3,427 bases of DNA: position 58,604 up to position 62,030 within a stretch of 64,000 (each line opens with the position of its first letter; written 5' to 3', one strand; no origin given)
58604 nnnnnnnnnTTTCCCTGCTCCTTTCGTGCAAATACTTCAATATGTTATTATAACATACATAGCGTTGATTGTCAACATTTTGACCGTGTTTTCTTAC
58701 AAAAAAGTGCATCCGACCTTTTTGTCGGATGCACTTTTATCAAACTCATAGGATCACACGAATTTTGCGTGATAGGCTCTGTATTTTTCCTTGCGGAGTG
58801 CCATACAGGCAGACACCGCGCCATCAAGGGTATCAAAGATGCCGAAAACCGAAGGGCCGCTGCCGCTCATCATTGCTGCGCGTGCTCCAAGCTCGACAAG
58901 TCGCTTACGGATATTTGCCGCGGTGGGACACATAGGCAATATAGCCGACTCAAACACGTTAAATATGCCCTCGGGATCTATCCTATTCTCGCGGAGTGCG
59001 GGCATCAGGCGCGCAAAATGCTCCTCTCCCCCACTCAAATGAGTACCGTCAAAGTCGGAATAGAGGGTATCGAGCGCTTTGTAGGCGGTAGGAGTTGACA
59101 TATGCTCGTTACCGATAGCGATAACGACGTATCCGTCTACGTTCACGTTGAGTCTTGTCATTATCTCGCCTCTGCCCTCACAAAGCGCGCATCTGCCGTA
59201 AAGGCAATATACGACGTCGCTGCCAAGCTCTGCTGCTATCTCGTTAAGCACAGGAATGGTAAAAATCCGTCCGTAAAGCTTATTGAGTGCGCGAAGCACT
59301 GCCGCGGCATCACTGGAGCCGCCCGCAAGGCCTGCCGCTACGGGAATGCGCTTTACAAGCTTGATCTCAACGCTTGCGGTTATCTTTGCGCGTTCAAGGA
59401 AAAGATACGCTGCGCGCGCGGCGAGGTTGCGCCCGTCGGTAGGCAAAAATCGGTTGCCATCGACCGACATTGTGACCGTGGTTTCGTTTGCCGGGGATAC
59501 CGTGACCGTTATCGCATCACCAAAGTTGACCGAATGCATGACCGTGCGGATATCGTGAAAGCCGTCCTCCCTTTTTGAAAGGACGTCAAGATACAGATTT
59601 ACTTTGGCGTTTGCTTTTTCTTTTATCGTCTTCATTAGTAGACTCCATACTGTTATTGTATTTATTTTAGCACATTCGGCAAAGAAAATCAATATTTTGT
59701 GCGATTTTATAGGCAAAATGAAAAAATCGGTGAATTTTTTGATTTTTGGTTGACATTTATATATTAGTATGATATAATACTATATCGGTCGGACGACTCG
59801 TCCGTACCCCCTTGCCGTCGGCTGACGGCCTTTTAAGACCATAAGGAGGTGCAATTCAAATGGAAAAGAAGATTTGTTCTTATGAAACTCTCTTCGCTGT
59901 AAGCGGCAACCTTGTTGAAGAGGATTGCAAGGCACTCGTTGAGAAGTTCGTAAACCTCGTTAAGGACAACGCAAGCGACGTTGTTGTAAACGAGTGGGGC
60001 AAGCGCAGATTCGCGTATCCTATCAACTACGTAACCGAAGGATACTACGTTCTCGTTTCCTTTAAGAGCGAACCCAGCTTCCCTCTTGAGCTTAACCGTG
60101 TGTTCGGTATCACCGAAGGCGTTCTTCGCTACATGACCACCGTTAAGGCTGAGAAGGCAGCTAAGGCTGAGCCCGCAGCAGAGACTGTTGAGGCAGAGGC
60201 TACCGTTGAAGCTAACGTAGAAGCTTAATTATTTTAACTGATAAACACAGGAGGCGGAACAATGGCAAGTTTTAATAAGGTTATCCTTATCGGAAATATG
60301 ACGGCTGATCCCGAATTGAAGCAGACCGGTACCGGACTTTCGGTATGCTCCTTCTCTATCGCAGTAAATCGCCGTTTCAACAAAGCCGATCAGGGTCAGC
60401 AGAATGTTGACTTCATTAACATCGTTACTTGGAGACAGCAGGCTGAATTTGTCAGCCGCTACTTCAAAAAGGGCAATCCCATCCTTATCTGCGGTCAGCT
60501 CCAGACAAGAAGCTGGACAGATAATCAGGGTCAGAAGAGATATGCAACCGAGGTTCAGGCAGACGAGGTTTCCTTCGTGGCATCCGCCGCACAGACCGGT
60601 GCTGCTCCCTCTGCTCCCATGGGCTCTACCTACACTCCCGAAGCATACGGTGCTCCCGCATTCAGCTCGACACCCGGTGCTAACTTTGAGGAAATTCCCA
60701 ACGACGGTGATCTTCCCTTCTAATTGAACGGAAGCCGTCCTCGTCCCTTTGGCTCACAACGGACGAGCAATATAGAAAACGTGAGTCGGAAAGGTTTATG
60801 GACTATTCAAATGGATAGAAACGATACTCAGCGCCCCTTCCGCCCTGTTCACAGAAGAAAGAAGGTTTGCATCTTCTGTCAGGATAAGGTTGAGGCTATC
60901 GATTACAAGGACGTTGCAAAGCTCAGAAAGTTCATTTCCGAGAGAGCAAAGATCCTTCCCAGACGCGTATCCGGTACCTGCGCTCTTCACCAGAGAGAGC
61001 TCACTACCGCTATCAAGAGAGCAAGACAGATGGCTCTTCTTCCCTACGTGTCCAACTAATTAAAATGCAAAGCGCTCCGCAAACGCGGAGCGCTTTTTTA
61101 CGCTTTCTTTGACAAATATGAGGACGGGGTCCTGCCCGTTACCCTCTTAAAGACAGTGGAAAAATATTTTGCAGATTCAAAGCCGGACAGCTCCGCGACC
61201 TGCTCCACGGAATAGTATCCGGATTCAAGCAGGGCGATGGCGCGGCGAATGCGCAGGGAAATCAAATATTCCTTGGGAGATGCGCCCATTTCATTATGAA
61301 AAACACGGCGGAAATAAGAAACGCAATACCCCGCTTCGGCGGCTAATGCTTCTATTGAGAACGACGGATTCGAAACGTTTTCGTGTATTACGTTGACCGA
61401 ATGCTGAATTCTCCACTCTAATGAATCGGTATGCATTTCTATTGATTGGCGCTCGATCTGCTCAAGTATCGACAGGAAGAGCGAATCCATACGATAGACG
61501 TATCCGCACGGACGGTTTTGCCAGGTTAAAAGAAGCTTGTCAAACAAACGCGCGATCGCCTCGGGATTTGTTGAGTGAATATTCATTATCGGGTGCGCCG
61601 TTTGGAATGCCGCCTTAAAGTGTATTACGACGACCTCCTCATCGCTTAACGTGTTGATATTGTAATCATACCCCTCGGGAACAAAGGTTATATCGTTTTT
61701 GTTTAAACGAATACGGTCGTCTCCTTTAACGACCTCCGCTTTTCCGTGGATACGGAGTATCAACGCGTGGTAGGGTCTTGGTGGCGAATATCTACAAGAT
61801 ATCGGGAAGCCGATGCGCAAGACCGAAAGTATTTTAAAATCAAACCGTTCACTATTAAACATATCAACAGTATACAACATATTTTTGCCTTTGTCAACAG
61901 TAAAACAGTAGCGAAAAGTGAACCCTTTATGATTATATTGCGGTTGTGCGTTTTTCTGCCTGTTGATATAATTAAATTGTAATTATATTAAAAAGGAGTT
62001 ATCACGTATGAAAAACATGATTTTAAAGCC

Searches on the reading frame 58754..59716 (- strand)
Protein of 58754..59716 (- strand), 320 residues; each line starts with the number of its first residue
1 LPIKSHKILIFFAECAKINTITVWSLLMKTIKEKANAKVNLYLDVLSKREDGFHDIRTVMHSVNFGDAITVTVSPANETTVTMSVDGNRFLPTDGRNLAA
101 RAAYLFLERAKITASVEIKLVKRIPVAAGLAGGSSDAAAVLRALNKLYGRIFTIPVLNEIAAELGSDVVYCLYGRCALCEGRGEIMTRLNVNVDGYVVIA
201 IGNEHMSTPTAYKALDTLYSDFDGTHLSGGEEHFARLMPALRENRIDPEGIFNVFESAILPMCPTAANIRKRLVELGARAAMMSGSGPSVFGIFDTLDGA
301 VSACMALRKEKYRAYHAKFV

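Call 7: search_protein_families(library=pfam, proteins=[window:58754-59716:-], max_evalue=0.001)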
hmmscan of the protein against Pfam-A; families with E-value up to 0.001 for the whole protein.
window:58754-59716:- (320 aa): 2 families
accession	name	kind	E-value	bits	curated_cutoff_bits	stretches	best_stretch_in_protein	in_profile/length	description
PF00288.32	GHMP_kinases_N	-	2.3e-15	57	22.3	1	97-175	1-87/87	GHMP kinases N terminal domain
PF08544.19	GHMP_kinases_C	-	1.5e-09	38.5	21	1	237-309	16-81/85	GHMP kinases C terminal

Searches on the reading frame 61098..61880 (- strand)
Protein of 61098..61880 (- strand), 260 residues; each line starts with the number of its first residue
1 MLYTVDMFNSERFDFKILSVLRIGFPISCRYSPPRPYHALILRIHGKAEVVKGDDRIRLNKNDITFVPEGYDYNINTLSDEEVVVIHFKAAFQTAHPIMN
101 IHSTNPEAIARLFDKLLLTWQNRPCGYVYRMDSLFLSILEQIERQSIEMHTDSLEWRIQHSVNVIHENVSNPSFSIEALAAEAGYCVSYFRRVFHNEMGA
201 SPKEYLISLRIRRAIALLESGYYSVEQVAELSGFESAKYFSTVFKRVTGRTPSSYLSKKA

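Call 7: search_protein_families(library=pfam, proteins=[window:61098-61880:-], max_evalue=0.001)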
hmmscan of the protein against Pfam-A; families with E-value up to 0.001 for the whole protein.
window:61098-61880:- (260 aa): 2 families
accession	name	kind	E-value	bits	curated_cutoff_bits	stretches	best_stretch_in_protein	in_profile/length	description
PF12833.13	HTH_18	-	5.4e-21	75.1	33.6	1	179-256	1-78/80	Helix-turn-helix domain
PF00165.29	HTH_AraC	-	1.1e-20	73.7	26.6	2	219-256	2-41/42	Bacterial regulatory helix-turn-helix proteins, AraC family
